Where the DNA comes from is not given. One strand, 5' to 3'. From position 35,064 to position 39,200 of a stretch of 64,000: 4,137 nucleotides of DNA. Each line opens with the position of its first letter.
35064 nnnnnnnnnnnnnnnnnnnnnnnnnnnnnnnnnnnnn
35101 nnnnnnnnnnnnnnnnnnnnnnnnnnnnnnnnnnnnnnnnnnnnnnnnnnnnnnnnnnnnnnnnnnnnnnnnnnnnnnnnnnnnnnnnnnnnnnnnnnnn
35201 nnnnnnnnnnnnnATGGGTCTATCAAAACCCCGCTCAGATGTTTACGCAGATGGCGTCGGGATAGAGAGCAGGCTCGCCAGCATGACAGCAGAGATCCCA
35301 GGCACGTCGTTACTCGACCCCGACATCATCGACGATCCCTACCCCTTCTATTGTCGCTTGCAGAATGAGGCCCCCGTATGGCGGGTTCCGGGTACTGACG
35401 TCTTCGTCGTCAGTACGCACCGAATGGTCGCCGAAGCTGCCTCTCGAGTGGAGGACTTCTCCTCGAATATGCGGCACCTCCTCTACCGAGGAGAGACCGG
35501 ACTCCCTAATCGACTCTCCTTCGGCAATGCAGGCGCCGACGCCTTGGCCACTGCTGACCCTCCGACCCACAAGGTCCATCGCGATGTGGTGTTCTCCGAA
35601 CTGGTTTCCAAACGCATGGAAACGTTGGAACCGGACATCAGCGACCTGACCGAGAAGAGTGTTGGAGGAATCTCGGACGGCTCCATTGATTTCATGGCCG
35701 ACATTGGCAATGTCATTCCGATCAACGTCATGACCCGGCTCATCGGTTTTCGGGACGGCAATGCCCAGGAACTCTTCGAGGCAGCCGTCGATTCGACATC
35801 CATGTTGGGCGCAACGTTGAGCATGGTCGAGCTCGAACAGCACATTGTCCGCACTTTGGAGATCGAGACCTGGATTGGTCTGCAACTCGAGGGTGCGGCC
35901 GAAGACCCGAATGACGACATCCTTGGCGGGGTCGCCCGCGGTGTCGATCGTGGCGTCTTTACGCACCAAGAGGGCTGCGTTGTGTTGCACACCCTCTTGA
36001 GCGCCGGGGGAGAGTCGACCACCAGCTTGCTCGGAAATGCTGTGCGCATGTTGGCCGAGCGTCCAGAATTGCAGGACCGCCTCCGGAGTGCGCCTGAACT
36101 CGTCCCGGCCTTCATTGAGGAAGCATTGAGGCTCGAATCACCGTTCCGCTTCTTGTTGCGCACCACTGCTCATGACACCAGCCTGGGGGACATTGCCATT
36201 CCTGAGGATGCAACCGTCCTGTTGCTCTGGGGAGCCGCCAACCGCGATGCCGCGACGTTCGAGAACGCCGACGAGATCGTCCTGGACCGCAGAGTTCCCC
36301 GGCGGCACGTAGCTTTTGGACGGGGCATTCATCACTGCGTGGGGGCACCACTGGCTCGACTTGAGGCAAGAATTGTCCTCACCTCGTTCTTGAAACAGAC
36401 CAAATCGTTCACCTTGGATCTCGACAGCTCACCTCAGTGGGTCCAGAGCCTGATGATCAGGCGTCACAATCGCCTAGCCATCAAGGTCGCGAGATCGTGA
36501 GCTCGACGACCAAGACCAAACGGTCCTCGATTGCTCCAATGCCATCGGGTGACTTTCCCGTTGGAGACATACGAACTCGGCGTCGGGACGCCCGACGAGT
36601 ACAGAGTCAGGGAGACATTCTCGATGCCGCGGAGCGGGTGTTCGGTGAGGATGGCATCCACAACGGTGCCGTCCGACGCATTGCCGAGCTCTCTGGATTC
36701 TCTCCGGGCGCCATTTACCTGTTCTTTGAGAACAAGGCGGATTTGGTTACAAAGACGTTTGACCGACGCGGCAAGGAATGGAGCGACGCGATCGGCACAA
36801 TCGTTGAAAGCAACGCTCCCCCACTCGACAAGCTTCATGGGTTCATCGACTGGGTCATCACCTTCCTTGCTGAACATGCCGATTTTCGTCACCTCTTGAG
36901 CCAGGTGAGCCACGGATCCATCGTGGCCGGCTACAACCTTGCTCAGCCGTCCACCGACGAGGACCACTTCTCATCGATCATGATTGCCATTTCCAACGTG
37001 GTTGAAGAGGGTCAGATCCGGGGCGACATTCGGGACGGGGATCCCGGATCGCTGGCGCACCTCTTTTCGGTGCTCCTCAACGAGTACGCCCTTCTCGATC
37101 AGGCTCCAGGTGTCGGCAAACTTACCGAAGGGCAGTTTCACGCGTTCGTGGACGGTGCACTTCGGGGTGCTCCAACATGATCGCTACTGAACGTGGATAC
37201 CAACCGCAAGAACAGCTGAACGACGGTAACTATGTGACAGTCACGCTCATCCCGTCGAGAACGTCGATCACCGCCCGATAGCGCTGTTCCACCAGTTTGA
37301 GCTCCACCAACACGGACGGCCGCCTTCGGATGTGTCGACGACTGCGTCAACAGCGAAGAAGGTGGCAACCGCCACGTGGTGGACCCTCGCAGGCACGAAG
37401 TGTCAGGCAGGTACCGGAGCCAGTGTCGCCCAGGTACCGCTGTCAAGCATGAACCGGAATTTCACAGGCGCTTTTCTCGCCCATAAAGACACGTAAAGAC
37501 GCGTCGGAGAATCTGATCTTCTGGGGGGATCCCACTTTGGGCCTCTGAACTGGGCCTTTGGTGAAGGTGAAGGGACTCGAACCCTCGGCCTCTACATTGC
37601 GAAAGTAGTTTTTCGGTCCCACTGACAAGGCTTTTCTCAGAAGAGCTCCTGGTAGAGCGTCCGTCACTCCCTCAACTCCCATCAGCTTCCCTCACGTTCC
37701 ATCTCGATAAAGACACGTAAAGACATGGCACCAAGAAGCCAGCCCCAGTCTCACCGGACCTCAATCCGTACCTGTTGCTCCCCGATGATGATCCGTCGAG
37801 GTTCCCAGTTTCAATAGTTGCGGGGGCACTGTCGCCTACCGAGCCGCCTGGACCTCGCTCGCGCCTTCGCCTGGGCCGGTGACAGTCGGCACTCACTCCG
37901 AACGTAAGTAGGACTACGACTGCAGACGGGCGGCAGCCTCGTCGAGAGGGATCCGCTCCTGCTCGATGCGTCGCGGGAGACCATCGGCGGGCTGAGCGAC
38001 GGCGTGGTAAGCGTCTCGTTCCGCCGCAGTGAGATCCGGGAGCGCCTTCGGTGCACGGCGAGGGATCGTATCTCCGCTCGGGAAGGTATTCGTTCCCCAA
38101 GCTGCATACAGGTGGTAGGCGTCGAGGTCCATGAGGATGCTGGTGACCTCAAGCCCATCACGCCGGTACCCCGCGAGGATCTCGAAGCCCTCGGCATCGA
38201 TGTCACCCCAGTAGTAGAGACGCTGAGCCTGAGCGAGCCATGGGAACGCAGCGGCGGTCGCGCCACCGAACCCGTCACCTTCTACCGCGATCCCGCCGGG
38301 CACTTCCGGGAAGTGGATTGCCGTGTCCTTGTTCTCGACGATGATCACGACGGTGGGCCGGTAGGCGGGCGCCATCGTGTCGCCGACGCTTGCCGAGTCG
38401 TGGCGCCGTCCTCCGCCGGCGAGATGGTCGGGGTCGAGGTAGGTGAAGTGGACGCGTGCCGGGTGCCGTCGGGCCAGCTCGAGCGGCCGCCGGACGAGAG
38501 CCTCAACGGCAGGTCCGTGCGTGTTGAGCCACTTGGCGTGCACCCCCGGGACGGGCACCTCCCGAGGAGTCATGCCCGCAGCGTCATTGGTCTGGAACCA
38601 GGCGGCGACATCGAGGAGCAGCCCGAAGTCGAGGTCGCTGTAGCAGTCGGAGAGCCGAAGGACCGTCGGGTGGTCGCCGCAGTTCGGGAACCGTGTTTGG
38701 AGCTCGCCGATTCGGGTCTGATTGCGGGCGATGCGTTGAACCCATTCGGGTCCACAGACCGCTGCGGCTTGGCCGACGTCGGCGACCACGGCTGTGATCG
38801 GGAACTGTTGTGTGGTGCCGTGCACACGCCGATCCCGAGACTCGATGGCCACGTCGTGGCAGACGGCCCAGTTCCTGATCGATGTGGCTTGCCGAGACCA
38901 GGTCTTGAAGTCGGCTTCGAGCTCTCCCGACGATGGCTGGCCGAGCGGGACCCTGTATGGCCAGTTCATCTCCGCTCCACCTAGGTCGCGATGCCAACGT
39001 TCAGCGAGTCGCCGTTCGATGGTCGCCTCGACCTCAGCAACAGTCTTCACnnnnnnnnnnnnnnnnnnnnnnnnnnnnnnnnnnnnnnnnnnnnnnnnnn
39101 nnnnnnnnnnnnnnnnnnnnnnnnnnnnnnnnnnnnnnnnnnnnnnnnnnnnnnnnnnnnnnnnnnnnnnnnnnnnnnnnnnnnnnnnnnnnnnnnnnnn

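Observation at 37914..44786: Type I Wadjet-like jetABCD (SMC-family anti-plasmid system) as island cargo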

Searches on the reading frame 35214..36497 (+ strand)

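Call 9: search_protein_families(library=pfam, proteins=[window:35214-36497:+], max_evalue=0.001)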
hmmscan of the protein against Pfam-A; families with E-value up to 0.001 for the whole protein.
window:35214-36497:+ (428 aa): 1 family
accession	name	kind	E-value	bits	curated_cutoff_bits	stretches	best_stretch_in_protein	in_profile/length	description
PF00067.27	p450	-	3.2e-21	76.1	22.8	1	249-395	258-431/462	Cytochrome P450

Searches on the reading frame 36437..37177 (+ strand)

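Call 9: search_protein_families(library=pfam, proteins=[window:36437-37177:+], max_evalue=0.001)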
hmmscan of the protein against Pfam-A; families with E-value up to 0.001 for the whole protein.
window:36437-37177:+ (247 aa): 1 family
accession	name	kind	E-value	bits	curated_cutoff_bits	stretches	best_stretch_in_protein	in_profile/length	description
PF00440.29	TetR_N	-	1.1e-12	47.9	24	1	61-104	1-44/47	Bacterial regulatory proteins, tetR family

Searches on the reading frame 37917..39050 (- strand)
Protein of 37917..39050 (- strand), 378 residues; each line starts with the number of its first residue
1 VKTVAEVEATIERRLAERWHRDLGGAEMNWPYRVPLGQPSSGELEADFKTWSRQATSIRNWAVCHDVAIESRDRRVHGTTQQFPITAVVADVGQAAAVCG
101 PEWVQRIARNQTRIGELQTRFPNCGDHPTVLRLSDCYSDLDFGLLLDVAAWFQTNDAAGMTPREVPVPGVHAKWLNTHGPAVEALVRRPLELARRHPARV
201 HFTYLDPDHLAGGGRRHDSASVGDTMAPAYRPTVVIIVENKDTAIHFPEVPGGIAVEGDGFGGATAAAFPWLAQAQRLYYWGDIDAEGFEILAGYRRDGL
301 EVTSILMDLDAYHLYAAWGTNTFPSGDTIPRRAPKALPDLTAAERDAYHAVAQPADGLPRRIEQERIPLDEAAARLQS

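Call 5: search_protein_families(library=pfam, proteins=[window:37917-39050:-], max_evalue=0.01)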
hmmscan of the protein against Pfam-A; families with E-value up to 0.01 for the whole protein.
window:37917-39050:- (378 aa): 2 families
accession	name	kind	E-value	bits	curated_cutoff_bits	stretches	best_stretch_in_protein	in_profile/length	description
PF09983.15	JetD_C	-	1.1e-35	123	22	1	195-374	4-177/179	Wadjet protein JetD, C-terminal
PF11795.13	DUF3322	-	1.7e-27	97.2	22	1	10-186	3-189/190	Uncharacterized protein conserved in bacteria N-term (DUF3322)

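Call 6: search_protein_families(library=padloc, proteins=[window:37917-39050:-], max_evalue=0.01)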
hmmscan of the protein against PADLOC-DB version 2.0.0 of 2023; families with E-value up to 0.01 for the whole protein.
window:37917-39050:- (378 aa): 11 families
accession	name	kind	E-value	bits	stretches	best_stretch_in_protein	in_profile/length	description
PDLC00520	JetD1|JetD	-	7.2e-91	303.1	1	5-377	7-383/398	DUF2220; DUF3322; DUF2399 domain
PDLC00530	JetD1|JetD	-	1.4e-80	269.5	1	1-377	5-384/391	DUF2220; DUF3322; DUF2399 domain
PDLC00522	JetD1|JetD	-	1e-31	108.4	2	232-377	244-377/382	DUF2220; DUF3322; DUF2399 domain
PDLC00523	JetD1|JetD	-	3.1e-27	93.6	2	234-376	258-390/398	DUF2220; DUF3322; DUF2399 domain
PDLC00532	JetD1|JetD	-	7e-17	59.2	1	233-376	242-375/383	DUF2220; DUF3322; DUF2399 domain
PDLC00533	JetD1|JetD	-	5.9e-06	23.5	1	276-321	319-365/409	DUF2220; DUF3322; DUF2399 domain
PDLC00592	JetD3|JetD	-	1e-05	23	1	273-298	239-264/346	DUF2239; DUF2220 domain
PDLC00594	JetD3|JetD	-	0.0036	14.8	1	235-301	193-266/345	DUF2239; DUF2220 domain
PDLC00529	JetD1|JetD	-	0.0044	14.1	1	272-368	299-389/394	DUF2220; DUF3322; DUF2399 domain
PDLC00527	JetD1|JetD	-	0.006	13.7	0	270-296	286-314/387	DUF2220; DUF3322; DUF2399 domain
PDLC00528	JetD1|JetD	-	0.0096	13.1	0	276-296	319-339/418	DUF2220; DUF3322; DUF2399 domain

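Call 15: search_solved_structures(query=window:37917-39050:-, max_evalue=0.001, show_alignments=2)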
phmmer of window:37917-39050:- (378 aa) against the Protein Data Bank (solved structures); distinct sequences matched with E-value up to 0.001: 3.
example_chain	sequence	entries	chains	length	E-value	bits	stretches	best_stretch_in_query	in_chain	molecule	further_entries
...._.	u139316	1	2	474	2.2e-17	66.3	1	139-375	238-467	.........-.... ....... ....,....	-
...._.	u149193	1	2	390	6.7e-08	35.1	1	216-372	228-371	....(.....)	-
7til_A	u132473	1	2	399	3.2e-05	26.2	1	221-369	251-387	JetD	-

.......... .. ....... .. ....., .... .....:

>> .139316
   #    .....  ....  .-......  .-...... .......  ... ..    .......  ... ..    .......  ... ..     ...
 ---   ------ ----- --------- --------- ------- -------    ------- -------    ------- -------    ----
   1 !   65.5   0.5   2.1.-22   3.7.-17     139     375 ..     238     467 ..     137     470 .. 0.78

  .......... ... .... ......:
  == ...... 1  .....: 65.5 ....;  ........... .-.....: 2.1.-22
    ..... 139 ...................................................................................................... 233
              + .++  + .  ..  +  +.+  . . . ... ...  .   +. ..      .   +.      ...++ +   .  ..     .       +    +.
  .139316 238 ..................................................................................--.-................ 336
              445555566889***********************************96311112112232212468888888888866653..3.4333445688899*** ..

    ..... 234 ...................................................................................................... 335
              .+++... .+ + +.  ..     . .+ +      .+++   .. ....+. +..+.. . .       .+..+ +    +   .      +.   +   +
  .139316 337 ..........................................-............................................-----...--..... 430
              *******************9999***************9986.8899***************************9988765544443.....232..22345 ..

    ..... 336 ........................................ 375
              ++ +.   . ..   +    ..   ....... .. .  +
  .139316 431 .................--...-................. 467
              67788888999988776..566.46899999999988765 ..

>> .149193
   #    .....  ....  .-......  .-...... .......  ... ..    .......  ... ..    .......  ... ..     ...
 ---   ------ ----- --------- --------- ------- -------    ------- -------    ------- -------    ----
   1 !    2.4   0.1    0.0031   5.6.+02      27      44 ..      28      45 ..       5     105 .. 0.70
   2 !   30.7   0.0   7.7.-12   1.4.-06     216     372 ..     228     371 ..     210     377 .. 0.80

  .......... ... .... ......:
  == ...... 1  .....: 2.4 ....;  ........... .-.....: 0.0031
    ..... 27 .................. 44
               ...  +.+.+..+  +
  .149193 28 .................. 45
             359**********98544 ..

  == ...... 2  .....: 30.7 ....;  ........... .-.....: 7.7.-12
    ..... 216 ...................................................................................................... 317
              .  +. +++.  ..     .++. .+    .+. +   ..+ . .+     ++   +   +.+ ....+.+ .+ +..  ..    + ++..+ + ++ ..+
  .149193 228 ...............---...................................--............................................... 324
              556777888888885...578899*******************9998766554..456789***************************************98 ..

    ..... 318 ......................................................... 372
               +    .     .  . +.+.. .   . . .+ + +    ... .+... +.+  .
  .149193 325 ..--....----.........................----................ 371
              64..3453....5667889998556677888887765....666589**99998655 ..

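Call 69: search_protein_families(library=ncbifam, proteins=[window:37917-39050:-], max_evalue=0.001)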
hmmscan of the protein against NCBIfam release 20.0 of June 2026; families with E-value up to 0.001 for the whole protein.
window:37917-39050:- (378 aa): 0 families
